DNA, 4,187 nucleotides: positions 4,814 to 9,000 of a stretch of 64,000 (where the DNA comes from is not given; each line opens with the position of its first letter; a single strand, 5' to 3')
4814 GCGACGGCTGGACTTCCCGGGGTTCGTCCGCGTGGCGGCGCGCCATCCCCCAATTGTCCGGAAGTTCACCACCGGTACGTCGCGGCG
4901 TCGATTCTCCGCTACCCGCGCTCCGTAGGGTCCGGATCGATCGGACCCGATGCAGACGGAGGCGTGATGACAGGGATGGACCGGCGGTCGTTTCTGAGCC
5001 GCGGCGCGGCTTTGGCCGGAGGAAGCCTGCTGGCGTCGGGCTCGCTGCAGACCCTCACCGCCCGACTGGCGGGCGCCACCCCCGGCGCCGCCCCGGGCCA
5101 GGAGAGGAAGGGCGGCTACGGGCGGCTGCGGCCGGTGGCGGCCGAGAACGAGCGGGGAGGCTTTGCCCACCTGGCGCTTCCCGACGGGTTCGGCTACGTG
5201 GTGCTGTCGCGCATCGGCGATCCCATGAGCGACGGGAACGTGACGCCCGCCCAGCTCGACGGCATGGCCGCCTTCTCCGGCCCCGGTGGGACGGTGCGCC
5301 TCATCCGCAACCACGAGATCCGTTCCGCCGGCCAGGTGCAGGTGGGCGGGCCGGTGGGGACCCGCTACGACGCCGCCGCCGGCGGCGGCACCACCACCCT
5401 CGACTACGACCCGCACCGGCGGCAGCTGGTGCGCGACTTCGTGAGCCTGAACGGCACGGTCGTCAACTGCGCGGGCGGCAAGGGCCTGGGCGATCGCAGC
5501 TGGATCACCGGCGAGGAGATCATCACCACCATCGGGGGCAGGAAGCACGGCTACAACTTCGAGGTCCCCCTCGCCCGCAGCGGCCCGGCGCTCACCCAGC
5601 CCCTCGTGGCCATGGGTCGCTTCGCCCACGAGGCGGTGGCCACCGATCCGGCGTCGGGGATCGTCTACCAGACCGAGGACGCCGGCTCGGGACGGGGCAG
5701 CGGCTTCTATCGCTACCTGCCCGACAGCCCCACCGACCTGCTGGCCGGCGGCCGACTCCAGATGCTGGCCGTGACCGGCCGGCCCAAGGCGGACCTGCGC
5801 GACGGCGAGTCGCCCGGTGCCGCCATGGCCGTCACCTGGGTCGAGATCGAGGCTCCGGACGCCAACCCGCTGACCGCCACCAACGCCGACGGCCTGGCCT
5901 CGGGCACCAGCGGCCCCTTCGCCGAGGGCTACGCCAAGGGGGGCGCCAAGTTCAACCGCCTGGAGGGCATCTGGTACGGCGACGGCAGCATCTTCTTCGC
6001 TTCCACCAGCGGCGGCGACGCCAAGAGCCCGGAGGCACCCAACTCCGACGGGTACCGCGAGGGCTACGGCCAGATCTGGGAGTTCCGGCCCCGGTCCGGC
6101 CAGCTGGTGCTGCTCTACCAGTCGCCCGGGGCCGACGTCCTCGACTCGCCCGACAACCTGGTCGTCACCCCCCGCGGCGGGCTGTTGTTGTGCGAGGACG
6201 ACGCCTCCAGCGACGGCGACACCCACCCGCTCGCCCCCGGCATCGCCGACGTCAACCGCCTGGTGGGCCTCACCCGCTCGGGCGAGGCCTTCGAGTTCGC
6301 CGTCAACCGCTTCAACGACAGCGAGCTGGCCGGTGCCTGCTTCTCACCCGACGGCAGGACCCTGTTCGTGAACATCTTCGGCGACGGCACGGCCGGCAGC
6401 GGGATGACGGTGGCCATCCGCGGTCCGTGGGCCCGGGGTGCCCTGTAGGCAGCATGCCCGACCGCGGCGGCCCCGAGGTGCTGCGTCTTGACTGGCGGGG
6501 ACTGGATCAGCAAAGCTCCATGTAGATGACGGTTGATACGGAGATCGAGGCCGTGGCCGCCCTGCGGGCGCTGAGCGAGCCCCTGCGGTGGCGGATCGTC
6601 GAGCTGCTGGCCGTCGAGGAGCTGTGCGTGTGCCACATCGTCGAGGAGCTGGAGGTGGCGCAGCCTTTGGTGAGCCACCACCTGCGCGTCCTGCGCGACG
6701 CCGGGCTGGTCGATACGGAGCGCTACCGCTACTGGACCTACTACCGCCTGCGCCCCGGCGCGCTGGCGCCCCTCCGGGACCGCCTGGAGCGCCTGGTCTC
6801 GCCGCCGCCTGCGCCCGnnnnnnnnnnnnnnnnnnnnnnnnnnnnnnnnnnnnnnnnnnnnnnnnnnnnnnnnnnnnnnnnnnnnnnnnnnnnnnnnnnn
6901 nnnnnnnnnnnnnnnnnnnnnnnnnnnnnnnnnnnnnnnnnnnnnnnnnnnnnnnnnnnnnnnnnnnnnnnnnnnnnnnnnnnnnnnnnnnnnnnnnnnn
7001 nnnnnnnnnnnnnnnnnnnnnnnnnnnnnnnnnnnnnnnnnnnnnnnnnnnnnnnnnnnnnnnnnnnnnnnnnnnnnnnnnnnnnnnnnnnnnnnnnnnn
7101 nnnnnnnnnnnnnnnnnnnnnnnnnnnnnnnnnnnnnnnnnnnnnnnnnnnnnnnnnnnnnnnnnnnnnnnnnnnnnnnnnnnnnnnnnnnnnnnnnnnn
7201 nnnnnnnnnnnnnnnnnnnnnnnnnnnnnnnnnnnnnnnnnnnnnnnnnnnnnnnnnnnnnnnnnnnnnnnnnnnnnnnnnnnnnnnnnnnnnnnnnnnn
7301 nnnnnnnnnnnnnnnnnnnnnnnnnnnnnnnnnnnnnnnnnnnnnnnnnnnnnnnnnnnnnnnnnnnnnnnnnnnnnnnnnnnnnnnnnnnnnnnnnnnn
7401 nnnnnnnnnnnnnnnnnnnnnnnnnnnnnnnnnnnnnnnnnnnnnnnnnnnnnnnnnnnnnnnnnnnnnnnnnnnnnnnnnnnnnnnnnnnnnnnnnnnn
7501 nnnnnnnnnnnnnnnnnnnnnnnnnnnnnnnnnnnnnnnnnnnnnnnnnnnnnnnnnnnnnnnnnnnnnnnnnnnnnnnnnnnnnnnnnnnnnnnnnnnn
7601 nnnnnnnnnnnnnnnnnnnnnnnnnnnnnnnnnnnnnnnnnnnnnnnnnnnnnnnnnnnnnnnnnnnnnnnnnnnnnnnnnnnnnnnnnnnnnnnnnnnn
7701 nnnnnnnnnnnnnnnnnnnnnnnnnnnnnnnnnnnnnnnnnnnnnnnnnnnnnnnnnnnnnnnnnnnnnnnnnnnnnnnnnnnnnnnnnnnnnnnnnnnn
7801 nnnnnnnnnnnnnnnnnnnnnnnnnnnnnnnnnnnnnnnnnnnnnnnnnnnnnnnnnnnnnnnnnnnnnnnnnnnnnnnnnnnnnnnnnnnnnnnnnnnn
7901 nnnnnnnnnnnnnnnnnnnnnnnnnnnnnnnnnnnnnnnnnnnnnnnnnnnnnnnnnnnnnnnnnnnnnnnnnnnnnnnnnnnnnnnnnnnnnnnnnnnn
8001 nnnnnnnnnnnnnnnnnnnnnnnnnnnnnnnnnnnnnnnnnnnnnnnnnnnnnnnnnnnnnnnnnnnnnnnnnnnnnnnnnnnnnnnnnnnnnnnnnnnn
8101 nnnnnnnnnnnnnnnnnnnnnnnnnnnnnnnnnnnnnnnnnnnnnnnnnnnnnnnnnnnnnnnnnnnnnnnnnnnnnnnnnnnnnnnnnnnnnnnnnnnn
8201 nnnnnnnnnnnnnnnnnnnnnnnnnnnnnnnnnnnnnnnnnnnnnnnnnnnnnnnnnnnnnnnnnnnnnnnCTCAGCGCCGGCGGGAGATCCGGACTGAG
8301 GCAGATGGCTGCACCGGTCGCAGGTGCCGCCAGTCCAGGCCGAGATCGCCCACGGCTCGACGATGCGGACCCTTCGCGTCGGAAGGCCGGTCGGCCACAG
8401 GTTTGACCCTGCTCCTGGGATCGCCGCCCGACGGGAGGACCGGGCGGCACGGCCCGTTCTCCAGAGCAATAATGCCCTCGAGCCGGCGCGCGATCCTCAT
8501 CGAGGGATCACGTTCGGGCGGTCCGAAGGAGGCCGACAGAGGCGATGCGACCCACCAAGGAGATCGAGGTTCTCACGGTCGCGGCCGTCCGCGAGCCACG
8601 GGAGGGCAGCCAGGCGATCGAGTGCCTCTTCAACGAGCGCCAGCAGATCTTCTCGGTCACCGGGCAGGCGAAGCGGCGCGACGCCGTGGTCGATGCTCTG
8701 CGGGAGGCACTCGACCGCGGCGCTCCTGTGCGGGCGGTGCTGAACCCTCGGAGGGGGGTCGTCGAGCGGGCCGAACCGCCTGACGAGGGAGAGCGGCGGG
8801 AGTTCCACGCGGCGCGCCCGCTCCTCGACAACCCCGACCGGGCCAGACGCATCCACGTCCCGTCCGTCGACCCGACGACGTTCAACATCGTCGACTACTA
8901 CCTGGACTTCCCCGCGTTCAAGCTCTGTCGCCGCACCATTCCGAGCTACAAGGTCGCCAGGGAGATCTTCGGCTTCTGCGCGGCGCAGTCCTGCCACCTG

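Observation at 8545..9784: Leaderless protein-glutaminase homologue followed by a free-standing paralogue of its own N-terminal domain (enzyme/inhibitor-like pair)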

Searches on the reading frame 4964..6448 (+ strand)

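Call 4: search_protein_families(library=pfam, proteins=[window:4964-6448:+], max_evalue=1)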
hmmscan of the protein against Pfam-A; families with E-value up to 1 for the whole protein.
window:4964-6448:+ (494 aa): 1 family
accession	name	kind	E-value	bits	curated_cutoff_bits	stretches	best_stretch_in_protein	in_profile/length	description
PF05787.19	PhoX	-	3.7e-62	211.6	24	1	68-472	12-512/515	Alkaline phosphatase PhoX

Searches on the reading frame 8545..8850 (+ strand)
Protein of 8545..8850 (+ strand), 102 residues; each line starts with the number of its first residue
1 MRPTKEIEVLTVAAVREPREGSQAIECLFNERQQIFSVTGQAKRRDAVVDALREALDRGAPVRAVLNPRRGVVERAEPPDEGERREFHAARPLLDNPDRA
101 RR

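Call 91: search_protein_families(library=pfam, proteins=[window:8545-8850:+], max_evalue=1)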
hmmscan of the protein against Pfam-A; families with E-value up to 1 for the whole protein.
window:8545-8850:+ (102 aa): 3 families
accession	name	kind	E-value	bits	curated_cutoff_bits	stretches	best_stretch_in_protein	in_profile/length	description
PF09228.15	Prok-TraM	-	0.013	16.3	22.2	1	4-33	26-55/102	Prokaryotic Transcriptional repressor TraM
PF14805.11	THDPS_N_2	-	0.025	15.2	25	1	23-60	4-40/67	Tetrahydrodipicolinate N-succinyltransferase N-terminal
PF13091.12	PLDc_2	-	0.062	13.6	27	1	33-71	10-48/132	PLD-like domain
